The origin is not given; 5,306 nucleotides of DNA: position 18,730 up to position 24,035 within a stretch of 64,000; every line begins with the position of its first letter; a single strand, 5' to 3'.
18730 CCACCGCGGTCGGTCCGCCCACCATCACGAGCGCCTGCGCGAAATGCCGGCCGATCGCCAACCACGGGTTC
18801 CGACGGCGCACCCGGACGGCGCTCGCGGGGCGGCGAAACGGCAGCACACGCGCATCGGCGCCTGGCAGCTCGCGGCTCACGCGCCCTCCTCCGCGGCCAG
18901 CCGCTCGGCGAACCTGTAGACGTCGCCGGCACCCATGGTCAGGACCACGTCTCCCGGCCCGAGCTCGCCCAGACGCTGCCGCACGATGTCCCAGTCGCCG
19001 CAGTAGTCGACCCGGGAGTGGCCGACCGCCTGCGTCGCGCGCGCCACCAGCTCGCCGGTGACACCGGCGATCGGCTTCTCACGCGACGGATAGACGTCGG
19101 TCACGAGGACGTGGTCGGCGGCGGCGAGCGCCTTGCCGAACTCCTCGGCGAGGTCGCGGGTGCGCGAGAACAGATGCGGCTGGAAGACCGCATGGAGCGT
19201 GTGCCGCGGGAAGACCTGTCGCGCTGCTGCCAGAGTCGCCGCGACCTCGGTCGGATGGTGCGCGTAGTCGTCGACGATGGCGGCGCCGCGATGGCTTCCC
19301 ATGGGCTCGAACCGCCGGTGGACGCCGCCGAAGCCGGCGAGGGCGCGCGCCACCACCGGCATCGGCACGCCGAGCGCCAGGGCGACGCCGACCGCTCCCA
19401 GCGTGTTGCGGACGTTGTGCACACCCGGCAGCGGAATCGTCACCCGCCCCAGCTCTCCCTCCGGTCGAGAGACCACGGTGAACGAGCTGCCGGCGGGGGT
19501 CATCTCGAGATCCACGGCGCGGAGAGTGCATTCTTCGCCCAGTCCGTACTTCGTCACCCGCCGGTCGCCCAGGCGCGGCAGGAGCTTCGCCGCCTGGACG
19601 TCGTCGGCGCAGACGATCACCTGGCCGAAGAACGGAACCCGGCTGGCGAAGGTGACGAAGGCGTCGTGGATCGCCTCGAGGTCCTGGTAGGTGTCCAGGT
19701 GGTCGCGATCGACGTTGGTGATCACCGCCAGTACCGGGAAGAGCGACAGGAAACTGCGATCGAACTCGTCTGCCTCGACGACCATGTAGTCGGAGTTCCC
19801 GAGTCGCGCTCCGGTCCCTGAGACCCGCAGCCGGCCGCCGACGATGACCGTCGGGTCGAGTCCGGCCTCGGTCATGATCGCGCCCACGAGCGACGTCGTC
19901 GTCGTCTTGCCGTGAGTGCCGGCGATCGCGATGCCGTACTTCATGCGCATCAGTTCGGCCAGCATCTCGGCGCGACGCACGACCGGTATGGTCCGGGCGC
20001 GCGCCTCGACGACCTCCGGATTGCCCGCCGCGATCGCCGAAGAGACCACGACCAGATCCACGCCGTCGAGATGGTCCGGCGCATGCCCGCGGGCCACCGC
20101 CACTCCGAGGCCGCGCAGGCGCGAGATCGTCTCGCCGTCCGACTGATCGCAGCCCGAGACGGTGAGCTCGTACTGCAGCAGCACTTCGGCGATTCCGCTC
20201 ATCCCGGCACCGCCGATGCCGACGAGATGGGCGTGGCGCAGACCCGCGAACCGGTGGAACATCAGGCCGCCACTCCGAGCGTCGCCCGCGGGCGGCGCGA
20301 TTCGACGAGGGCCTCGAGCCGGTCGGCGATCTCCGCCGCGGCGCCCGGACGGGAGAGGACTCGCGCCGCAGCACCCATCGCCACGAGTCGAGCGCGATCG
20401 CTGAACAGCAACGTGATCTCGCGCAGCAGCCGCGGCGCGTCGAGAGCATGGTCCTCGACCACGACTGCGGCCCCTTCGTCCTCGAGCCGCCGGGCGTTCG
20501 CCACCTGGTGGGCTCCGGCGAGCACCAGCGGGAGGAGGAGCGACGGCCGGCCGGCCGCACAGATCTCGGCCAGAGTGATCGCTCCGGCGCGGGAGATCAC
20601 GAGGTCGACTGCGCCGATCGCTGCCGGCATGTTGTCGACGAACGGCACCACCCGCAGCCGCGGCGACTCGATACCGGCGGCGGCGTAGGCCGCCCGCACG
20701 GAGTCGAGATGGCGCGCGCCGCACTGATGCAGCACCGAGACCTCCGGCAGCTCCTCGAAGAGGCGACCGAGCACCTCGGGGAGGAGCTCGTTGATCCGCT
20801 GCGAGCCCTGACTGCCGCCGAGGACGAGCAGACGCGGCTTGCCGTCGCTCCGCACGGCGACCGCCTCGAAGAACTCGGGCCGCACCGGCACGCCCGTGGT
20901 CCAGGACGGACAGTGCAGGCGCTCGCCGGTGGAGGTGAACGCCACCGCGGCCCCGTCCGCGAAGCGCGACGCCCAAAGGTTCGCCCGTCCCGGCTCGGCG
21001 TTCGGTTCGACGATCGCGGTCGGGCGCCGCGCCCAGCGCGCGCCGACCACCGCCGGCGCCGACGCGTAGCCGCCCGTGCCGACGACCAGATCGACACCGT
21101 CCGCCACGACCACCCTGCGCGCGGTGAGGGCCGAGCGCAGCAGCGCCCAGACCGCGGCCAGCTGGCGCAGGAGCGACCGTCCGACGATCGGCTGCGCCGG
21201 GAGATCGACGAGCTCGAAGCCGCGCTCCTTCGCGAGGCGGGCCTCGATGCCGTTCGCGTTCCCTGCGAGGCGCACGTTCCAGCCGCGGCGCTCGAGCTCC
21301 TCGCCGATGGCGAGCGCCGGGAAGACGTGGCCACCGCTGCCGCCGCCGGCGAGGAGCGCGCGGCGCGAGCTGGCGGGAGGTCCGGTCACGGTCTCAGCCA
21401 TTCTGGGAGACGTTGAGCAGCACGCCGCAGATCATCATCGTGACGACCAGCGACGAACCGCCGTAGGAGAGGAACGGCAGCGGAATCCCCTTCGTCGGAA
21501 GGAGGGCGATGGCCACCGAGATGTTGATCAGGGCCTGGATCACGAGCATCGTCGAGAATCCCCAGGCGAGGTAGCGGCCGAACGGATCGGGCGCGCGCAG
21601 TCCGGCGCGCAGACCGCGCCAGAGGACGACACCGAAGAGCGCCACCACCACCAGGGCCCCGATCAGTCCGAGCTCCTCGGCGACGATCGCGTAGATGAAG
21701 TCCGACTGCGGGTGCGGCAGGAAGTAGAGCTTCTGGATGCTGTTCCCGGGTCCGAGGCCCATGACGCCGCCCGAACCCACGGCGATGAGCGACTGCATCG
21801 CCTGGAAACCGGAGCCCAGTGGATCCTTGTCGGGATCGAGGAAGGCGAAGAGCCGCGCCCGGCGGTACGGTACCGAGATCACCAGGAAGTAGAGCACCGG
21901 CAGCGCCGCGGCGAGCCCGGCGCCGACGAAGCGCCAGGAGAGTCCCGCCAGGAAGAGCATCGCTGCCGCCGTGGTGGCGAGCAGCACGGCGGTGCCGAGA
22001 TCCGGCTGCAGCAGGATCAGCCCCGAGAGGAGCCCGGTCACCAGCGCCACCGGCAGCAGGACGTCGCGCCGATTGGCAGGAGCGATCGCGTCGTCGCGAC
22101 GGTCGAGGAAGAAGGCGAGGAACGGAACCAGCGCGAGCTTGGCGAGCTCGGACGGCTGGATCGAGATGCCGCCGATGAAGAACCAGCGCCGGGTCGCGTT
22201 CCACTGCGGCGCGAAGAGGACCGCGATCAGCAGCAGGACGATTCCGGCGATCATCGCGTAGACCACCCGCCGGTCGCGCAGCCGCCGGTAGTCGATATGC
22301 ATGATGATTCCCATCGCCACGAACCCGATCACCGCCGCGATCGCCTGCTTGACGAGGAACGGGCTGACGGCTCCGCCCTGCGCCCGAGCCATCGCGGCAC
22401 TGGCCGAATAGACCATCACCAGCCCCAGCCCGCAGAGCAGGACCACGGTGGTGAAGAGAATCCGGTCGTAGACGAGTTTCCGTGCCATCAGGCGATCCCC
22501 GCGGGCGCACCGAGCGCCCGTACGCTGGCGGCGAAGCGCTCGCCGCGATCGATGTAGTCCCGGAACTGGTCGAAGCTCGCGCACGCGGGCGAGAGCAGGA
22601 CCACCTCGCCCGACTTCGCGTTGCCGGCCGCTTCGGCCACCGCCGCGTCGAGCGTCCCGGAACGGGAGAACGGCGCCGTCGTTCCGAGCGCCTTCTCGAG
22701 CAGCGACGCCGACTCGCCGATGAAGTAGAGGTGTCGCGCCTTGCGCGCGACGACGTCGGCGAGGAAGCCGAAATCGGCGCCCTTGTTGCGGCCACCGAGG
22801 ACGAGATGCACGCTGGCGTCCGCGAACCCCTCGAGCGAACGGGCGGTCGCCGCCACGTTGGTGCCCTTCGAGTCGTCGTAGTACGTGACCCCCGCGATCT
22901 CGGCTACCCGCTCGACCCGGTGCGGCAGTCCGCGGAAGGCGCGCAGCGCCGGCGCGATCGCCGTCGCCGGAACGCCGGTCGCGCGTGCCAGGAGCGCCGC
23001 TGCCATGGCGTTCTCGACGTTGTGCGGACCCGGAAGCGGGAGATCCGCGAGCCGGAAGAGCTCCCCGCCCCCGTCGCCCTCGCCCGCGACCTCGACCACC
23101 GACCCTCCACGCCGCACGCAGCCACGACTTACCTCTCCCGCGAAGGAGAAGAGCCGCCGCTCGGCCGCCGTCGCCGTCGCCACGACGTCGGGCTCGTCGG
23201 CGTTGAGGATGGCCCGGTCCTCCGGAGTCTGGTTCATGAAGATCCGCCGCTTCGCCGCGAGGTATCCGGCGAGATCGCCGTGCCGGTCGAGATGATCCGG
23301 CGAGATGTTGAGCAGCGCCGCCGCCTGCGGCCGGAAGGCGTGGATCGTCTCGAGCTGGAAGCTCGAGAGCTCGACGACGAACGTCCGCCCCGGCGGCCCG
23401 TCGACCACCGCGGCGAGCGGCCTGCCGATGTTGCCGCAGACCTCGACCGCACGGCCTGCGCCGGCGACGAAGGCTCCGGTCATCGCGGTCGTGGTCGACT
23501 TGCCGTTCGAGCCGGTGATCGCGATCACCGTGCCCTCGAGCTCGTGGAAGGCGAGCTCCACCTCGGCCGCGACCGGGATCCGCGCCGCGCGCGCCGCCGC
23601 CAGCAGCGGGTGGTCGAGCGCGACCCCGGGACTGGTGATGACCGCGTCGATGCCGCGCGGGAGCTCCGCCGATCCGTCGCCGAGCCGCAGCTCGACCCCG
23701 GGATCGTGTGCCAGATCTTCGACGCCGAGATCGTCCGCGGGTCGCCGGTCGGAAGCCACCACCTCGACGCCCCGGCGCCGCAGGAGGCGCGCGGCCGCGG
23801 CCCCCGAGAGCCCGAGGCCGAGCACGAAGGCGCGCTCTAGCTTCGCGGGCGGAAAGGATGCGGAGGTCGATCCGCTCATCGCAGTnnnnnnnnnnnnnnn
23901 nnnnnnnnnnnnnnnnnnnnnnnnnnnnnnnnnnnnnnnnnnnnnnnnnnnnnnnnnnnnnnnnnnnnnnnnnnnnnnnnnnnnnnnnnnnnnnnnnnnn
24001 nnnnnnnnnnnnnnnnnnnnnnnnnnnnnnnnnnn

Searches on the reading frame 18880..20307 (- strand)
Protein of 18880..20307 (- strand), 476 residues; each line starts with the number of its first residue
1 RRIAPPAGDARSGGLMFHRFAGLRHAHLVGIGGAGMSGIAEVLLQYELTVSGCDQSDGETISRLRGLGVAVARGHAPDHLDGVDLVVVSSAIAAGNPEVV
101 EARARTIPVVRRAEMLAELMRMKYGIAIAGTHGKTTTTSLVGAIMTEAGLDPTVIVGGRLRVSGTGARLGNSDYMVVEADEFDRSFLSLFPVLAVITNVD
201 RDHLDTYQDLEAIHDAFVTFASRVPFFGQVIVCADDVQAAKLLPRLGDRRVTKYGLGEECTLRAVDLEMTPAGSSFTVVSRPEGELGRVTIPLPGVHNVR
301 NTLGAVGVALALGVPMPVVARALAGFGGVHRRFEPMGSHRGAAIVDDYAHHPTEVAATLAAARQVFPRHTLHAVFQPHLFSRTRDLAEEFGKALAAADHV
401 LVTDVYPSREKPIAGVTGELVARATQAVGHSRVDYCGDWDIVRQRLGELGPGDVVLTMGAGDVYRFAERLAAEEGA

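Call 46: search_protein_families(library=pfam, proteins=[window:18880-20307:-], max_evalue=0.0001)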
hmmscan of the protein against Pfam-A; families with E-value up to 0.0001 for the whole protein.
window:18880-20307:- (476 aa): 3 families
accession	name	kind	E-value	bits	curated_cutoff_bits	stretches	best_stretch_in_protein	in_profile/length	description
PF08245.18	Mur_ligase_M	-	4.4e-27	95.8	24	1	128-309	1-200/200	Mur ligase middle domain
PF01225.30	Mur_ligase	-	2.9e-24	85.7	21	1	25-124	1-95/95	Mur ligase family, catalytic domain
PF02875.26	Mur_ligase_C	-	9.5e-24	85.1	28.4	1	331-461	1-127/127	Mur ligase, glutamate ligase domain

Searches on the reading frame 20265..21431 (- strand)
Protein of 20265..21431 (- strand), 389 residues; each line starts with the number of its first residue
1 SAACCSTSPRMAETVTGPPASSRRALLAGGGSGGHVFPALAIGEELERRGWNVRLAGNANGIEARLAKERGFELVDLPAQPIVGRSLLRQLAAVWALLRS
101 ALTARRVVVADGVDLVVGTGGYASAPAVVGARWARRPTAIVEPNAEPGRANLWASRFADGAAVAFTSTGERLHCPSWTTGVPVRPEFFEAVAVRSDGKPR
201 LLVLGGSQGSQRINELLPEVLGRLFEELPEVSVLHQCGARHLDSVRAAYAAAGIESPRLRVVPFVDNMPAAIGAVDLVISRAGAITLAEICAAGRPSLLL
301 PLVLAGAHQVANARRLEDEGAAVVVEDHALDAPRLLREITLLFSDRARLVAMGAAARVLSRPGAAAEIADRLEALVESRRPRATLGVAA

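Call 46: search_protein_families(library=pfam, proteins=[window:20265-21431:-], max_evalue=0.0001)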
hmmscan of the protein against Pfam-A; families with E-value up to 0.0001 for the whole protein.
window:20265-21431:- (389 aa): 3 families
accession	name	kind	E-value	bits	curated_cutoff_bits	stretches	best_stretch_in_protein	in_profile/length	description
PF04101.22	Glyco_tran_28_C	-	7.1e-33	114.4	22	1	201-359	2-157/166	Glycosyltransferase family 28 C-terminal domain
PF03033.26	Glyco_transf_28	-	6.8e-31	107.6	26.2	1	26-162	2-138/139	Glycosyltransferase family 28 N-terminal domain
PF13579.12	Glyco_trans_4_4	-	1.6e-05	25.8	29.7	1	39-161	7-120/158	Glycosyl transferase 4-like domain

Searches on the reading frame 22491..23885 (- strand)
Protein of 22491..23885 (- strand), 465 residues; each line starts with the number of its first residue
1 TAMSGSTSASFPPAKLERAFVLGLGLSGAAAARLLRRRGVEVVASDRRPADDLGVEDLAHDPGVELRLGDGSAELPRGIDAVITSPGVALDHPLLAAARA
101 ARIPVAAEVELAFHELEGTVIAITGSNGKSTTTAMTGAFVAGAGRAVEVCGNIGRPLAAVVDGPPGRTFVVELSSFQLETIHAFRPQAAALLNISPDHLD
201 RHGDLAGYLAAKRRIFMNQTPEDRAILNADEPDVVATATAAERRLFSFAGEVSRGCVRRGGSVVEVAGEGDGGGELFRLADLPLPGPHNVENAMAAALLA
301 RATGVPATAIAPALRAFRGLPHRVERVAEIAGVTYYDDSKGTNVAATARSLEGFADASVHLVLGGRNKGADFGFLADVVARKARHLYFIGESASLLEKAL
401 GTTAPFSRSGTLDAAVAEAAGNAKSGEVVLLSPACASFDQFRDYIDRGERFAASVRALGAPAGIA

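Call 46: search_protein_families(library=pfam, proteins=[window:22491-23885:-], max_evalue=0.0001)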
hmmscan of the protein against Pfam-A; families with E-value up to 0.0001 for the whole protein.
window:22491-23885:- (465 aa): 3 families
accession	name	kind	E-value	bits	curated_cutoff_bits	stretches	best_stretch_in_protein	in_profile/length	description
PF08245.18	Mur_ligase_M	-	1.4e-26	94.1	24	1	123-299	1-199/200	Mur ligase middle domain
PF02875.26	Mur_ligase_C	-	8.4e-13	49.7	28.4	1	322-435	1-127/127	Mur ligase, glutamate ligase domain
PF21799.2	MurD-like_N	-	3e-12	47.1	27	1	19-105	3-86/88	Mur ligase MurD-like, N-terminal domain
